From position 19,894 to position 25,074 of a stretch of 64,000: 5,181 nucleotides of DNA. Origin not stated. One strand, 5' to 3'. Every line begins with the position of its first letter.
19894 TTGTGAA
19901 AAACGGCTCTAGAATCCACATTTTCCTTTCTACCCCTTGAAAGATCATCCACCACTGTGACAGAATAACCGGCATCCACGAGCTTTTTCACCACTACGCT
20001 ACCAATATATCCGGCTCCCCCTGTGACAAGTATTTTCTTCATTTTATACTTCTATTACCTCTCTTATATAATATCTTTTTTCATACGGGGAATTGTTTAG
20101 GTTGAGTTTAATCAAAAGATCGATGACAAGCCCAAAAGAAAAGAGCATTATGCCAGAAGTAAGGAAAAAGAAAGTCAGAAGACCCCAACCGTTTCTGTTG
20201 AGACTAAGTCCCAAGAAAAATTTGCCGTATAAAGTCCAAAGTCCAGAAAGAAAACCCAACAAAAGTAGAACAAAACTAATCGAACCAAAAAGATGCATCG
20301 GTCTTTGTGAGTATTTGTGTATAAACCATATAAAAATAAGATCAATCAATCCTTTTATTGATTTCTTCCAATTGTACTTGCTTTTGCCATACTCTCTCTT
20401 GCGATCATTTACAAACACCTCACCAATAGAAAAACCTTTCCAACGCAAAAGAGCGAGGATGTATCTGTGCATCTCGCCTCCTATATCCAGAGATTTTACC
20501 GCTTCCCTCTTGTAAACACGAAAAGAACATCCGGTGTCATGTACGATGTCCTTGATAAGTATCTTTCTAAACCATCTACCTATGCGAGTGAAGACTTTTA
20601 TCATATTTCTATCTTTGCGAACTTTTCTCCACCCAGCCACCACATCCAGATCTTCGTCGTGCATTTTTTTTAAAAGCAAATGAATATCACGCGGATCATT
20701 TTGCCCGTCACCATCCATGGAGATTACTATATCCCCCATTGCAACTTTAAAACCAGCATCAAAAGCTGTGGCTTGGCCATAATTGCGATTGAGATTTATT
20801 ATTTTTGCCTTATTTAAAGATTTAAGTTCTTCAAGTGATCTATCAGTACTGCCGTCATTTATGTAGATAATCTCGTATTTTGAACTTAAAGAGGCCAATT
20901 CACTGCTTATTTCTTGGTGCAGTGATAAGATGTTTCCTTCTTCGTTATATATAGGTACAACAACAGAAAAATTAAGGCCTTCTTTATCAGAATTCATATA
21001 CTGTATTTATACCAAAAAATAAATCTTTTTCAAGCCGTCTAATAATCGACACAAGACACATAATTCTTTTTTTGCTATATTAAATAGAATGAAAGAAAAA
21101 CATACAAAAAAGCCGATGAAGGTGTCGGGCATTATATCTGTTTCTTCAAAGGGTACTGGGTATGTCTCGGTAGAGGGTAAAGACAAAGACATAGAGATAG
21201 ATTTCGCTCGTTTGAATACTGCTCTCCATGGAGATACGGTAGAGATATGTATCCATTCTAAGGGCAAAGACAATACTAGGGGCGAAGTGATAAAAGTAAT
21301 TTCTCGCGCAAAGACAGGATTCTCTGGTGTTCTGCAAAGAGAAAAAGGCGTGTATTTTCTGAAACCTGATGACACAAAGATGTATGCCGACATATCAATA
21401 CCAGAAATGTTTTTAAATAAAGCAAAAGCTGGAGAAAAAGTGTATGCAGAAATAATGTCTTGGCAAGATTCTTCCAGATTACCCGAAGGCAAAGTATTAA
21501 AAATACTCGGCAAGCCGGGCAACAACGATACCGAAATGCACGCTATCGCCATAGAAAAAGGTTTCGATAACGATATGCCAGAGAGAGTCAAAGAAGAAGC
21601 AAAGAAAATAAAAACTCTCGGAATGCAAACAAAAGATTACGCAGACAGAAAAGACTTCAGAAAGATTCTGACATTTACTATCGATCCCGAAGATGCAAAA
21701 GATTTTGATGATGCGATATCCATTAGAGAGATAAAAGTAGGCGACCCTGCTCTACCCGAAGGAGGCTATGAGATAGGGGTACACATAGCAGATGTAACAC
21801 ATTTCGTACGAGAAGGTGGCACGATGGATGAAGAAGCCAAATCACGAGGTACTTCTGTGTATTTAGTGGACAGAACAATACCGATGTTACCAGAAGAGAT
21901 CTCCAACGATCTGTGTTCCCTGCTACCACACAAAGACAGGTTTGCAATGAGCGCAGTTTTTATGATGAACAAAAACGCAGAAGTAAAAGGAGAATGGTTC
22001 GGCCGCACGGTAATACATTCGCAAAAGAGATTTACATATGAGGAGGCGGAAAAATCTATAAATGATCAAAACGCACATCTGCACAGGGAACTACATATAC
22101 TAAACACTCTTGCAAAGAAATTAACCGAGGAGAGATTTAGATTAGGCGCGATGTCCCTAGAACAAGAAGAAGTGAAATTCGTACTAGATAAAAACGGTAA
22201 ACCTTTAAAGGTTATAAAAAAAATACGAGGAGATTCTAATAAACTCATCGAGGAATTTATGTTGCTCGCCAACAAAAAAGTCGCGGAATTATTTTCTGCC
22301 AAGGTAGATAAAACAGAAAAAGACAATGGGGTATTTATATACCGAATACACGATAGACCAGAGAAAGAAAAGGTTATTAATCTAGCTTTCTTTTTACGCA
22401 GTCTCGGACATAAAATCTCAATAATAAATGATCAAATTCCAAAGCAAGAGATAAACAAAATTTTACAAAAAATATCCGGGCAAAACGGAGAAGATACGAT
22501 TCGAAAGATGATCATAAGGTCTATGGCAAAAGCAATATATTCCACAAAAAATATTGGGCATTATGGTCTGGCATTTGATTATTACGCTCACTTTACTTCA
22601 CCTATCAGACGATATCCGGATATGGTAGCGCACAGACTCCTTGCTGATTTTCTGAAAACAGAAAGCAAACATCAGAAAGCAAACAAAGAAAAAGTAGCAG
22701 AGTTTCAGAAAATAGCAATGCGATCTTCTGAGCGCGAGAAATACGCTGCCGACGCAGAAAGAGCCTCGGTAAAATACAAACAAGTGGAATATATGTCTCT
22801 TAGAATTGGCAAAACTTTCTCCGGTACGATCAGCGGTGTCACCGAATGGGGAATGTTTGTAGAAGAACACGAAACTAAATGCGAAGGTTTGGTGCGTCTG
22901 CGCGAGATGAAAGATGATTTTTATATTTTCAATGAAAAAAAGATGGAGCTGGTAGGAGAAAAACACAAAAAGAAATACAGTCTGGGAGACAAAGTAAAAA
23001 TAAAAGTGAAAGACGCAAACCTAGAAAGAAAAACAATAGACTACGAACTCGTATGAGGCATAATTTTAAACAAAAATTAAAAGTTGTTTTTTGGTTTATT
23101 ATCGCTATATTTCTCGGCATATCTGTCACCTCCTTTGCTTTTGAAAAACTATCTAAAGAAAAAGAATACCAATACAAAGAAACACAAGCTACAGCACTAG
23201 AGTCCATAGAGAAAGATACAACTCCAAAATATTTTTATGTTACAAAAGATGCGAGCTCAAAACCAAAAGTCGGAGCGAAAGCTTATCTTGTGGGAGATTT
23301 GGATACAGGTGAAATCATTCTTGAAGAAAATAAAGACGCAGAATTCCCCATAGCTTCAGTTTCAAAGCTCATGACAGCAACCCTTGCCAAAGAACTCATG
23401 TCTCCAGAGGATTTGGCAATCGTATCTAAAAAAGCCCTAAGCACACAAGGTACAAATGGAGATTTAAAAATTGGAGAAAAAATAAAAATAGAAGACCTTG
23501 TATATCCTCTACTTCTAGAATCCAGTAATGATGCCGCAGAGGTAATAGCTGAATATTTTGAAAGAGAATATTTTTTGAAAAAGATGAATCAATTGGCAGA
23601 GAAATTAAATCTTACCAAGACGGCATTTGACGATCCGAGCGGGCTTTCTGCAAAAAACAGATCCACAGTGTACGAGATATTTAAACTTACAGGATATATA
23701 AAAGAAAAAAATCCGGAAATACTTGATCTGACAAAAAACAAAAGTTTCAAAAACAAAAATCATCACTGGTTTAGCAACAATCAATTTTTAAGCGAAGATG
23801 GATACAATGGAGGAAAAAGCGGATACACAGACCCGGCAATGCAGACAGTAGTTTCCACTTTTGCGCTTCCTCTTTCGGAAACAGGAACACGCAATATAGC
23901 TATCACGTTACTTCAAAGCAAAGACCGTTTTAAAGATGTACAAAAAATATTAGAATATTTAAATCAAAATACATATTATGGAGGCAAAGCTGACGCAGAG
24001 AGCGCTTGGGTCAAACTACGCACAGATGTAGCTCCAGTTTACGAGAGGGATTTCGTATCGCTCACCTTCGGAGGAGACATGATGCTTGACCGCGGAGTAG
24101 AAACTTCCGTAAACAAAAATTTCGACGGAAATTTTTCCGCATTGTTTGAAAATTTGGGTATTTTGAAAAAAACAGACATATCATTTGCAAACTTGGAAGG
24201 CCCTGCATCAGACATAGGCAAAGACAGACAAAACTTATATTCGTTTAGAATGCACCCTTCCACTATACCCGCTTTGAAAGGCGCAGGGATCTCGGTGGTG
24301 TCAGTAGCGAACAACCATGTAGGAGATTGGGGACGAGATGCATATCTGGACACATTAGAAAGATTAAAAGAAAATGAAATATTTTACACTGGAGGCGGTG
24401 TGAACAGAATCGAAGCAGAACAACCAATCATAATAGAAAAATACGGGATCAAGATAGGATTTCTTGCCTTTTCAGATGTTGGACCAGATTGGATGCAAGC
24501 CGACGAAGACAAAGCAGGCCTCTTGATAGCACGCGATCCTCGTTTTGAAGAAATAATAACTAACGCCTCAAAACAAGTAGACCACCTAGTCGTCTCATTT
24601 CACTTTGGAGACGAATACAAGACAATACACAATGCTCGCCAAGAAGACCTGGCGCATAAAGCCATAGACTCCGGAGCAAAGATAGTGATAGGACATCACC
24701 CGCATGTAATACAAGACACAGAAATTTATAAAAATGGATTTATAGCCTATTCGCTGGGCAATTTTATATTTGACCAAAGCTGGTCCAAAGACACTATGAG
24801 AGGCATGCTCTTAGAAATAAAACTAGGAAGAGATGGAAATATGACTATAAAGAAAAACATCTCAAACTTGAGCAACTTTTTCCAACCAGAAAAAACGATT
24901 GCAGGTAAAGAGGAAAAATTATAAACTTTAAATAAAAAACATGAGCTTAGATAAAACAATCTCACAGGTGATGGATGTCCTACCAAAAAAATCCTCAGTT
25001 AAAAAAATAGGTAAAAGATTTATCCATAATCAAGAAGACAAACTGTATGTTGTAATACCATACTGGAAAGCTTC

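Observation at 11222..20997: Eight-gene surface glycosylation locus pairing two GT39/GT-C enzymes with a polyprenyl-phosphate GT2, a flippase-like protein, GalE and two GT4s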

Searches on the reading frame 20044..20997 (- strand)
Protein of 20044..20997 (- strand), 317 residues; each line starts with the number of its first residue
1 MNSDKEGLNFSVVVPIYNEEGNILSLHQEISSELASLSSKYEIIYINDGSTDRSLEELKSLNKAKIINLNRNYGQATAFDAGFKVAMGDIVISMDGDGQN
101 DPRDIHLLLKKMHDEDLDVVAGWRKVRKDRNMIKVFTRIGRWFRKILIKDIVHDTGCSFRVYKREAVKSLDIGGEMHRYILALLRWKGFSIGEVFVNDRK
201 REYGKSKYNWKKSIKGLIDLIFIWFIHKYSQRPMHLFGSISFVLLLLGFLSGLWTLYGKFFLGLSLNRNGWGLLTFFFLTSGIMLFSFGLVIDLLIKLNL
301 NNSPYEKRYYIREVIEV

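Call 3: search_protein_families(library=pfam, proteins=[window:20044-20997:-], max_evalue=0.01)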
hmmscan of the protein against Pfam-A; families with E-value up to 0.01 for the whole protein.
window:20044-20997:- (317 aa): 2 families
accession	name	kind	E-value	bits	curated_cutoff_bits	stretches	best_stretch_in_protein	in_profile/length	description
PF00535.33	Glycos_transf_2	-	3.4e-29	102.4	23.3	1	11-169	1-166/168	Glycosyl transferase family 2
PF10111.15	Glyco_tranf_2_2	-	6.9e-08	32.7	27.3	1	11-110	1-104/276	Glycosyltransferase like family 2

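Call 4: search_protein_families(library=ncbifam, proteins=[window:20044-20997:-], max_evalue=0.01)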
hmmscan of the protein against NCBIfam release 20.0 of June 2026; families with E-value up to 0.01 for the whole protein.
window:20044-20997:- (317 aa): 18 families
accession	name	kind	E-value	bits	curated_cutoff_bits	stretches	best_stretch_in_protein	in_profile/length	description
NF007986.1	PRK10714.1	equivalog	1.5e-39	135.9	529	1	10-316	8-313/316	undecaprenyl-phosphate 4-deoxy-4-formamido-L-arabinose transferase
NF047588.1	GlcsyltransPgfSStrep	equivalog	6e-38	130.8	500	1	9-295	2-287/308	glycosyltransferase PgfS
TIGR03937.1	PgaC_IcaA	equivalog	7.7e-18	64.6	422.3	1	9-133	46-172/407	poly-beta-1,6-N-acetyl-D-glucosamine synthase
TIGR04182.1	glyco_TIGR04182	equivalog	2e-17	63.5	325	1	11-299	3-286/293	S-layer glycoprotein N-glycosyltransferase AglJ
NF007482.0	PRK10073.1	equivalog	5.3e-13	48.7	423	1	8-121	6-119/334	glycosyltransferase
NF058614.1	PPMAGASynPpgS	equivalog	2.2e-12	46.9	370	1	12-207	4-205/226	polyprenyl-phospho-N-acetylgalactosaminyl synthase PpgS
TIGR04283.1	glyco_like_mftF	equivalog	1.6e-09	37.7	182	1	11-139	2-124/221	TIGR04283 family arsenosugar biosynthesis glycosyltransferase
NF041875.1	EPS_EpsD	equivalog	4.1e-09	36.3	370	1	11-130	2-122/325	exopolysaccharide biosynthesis glycosyltransferase EpsD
TIGR03965.1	mycofact_glyco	equivalog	2e-08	33.5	280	1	9-122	75-189/467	mycofactocin biosynthesis glycosyltransferase MftF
TIGR04242.1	nodulat_NodC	equivalog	1.8e-07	30.5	550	1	11-125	51-169/395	chitooligosaccharide synthase NodC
TIGR03111.1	glyc2_xrt_Gpos1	hypoth_equivalog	2.9e-07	29.7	363.95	1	10-136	51-179/439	TIGR03111 family XrtG-associated glycosyltransferase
NF041391.1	DPhHxTase_Halo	equivalog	5.6e-07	28.8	375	1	17-175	4-158/213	dolichyl-phosphate hexose transferase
NF047683.1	TeichurnBiosyTuaG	equivalog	1.4e-06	28.2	400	1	10-118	8-117/252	teichuronic acid biosynthesis protein TuaG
NF010496.0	PRK13915.1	equivalog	8.9e-06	25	262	1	4-105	27-135/307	glucosyl-3-phosphoglycerate synthase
NF041394.1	GtaseAglG_Halo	equivalog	8.1e-05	22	440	1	9-122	2-117/304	glucosyl-dolichyl phosphate glucuronosyltransferase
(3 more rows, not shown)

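Call 14: search_solved_structures(query=window:20044-20997:-, max_evalue=0.001, show_alignments=2)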
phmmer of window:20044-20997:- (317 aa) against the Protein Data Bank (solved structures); distinct sequences matched with E-value up to 0.001: 13.
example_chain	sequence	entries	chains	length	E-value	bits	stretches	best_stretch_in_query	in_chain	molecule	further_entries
5eke_A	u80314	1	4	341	4.7e-31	111.4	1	8-295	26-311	Uncharacterized glycosyltransferase sll0501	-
5ekp_C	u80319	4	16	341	1.3e-30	110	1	8-295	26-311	Uncharacterized glycosyltransferase sll0501 | Glycosyltransferase sll0501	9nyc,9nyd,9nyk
9nye_A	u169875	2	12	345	1.3e-30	109.9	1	8-295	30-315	Glycosyltransferase sll0501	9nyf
9hwj_A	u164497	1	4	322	2e-30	109.4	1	10-315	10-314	Undecaprenyl-phosphate 4-deoxy-4-formamido-L-arabinose transferase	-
9bhc_C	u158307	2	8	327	5.4e-30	107.9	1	10-315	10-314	Undecaprenyl-phosphate 4-deoxy-4-formamido-L-arabinose transferase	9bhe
8vxh_A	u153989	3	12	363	7.7e-30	107.4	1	10-315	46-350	Undecaprenyl-phosphate 4-deoxy-4-formamido-L-arabinose transferase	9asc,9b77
5mlz_A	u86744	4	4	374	7.5e-14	54.9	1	7-211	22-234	Dolichol monophosphate mannose synthase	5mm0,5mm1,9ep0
6p61_A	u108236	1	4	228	7.3e-07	31.9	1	8-111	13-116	Glycosyltransferase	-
5hea_A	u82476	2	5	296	3.1e-06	29.9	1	9-132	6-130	Putative glycosyltransferase (GalT1)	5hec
8bz8_A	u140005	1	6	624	2.9e-05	26.7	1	3-127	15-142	Glycosyltransferase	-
8bz4_A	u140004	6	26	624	2.9e-05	26.7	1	3-127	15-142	Glycosyltransferase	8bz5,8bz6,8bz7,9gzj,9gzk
5tze_C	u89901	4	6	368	0.00026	23.6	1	9-99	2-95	Glycosyl transferase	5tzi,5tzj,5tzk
5tz8_A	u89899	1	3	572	0.00044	22.8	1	9-99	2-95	Glycosyl transferase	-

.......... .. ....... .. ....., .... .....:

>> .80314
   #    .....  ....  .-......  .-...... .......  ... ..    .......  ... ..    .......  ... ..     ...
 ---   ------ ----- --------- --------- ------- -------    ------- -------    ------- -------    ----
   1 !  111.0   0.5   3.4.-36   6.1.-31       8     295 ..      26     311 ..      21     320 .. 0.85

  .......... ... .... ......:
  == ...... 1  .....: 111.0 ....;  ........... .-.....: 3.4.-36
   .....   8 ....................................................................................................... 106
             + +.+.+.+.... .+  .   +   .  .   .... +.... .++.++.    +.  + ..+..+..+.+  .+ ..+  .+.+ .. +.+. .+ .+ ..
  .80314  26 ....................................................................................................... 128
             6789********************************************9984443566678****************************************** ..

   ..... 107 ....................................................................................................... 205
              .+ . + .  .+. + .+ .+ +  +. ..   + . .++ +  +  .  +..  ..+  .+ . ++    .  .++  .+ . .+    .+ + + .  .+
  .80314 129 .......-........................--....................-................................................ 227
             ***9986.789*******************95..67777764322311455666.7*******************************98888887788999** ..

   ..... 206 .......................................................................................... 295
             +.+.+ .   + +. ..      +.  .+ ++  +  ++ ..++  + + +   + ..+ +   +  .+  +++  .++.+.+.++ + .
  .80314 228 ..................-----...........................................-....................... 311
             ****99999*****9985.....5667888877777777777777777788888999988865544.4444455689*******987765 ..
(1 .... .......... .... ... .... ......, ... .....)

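Call 68: list_cluster_members(proteins=[P0001, P0033, window:20044-20997:-, window:11222-12784:+, window:16047-16964:-, window:5772-8948:-])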
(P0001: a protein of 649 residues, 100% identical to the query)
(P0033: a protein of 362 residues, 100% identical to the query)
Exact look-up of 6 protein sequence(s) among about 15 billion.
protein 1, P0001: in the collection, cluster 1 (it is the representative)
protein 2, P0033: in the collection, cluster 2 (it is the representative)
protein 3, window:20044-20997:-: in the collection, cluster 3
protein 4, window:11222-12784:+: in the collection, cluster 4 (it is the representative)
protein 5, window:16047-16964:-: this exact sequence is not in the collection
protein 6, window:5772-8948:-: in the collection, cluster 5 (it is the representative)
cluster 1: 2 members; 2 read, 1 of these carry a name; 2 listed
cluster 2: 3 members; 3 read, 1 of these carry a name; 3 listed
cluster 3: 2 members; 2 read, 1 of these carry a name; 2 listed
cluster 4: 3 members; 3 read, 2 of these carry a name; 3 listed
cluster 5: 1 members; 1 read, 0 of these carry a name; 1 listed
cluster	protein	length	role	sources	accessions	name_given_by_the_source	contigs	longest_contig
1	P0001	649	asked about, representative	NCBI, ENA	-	-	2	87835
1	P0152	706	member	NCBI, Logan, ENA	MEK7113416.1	MAG: glycosyltransferase family 39 protein [Patescibacteria group bacterium]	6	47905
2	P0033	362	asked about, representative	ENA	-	-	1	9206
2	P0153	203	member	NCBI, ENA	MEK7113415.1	MAG: hypothetical protein AAB873_01160 [Patescibacteria group bacterium]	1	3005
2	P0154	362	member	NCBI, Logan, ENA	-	-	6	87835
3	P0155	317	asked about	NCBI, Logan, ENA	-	-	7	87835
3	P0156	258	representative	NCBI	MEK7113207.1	MAG: glycosyltransferase family 2 protein, partial [Patescibacteria group bacterium]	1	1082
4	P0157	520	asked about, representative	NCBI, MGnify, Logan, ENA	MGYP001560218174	CR=1 FL=1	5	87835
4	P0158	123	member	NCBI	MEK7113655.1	MAG: glycosyltransferase family 39 protein, partial [Patescibacteria group bacterium]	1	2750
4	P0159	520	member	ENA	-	-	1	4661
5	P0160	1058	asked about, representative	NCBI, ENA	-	-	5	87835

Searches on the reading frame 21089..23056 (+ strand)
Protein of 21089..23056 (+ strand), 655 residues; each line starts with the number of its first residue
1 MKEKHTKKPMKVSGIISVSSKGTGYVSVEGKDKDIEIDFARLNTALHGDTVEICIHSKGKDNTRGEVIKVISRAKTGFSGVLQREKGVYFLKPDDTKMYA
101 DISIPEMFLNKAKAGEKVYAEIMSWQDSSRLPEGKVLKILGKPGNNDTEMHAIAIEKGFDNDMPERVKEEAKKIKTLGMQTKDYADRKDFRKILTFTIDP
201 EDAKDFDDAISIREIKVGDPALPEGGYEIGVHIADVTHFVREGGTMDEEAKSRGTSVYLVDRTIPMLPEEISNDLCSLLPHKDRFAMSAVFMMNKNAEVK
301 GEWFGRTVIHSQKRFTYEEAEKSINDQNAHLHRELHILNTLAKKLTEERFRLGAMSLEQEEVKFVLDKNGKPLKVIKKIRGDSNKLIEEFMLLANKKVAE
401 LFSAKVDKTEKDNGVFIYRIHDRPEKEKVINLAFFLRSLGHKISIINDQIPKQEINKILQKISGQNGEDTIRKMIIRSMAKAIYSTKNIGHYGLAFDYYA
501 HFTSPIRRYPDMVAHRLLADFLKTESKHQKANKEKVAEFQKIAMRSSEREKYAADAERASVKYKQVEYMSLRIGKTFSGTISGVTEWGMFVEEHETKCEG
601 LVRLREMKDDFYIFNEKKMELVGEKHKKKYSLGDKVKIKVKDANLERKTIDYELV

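Call 7: search_protein_families(library=pfam, proteins=[window:21089-23056:+], max_evalue=0.01)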
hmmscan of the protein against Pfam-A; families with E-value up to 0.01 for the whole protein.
window:21089-23056:+ (655 aa): 5 families
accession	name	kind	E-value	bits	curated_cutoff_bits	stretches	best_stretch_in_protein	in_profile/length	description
PF00773.25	RNB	-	2e-106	356.4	29.3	1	187-523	1-325/326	RNB domain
PF17876.7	CSD2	-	1.2e-22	80.2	26.2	1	90-161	1-71/74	Cold shock domain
PF08206.17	OB_RNB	-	6.4e-14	51.8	24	1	14-68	1-56/58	Ribonuclease B OB domain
PF17849.7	OB_Dis3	-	4.2e-09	36.8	22.8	1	111-157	30-76/77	Dis3-like cold-shock domain 2 (CSD2)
PF00575.29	S1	-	6.4e-07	30.1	22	1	572-651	3-70/74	S1 RNA binding domain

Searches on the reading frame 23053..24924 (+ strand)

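Call 7: search_protein_families(library=pfam, proteins=[window:23053-24924:+], max_evalue=0.01)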
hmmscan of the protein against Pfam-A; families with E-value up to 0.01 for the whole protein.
window:23053-24924:+ (623 aa): 4 families
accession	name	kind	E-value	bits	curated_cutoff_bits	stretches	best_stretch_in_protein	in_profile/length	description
PF09587.15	PGA_cap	-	4.9e-68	229.8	27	1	337-575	2-255/255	Bacterial capsule synthesis protein PGA_cap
PF00768.25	Peptidase_S11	-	1.2e-35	123.5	27.6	1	67-269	4-222/239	D-alanyl-D-alanine carboxypeptidase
PF13354.11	Beta-lactamase2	-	5.1e-07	29.7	22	1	79-225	3-162/214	Beta-lactamase enzyme family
PF02113.21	Peptidase_S13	-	0.00022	20.6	22.8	0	74-117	16-60/444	D-Ala-D-Ala carboxypeptidase 3 (S13) family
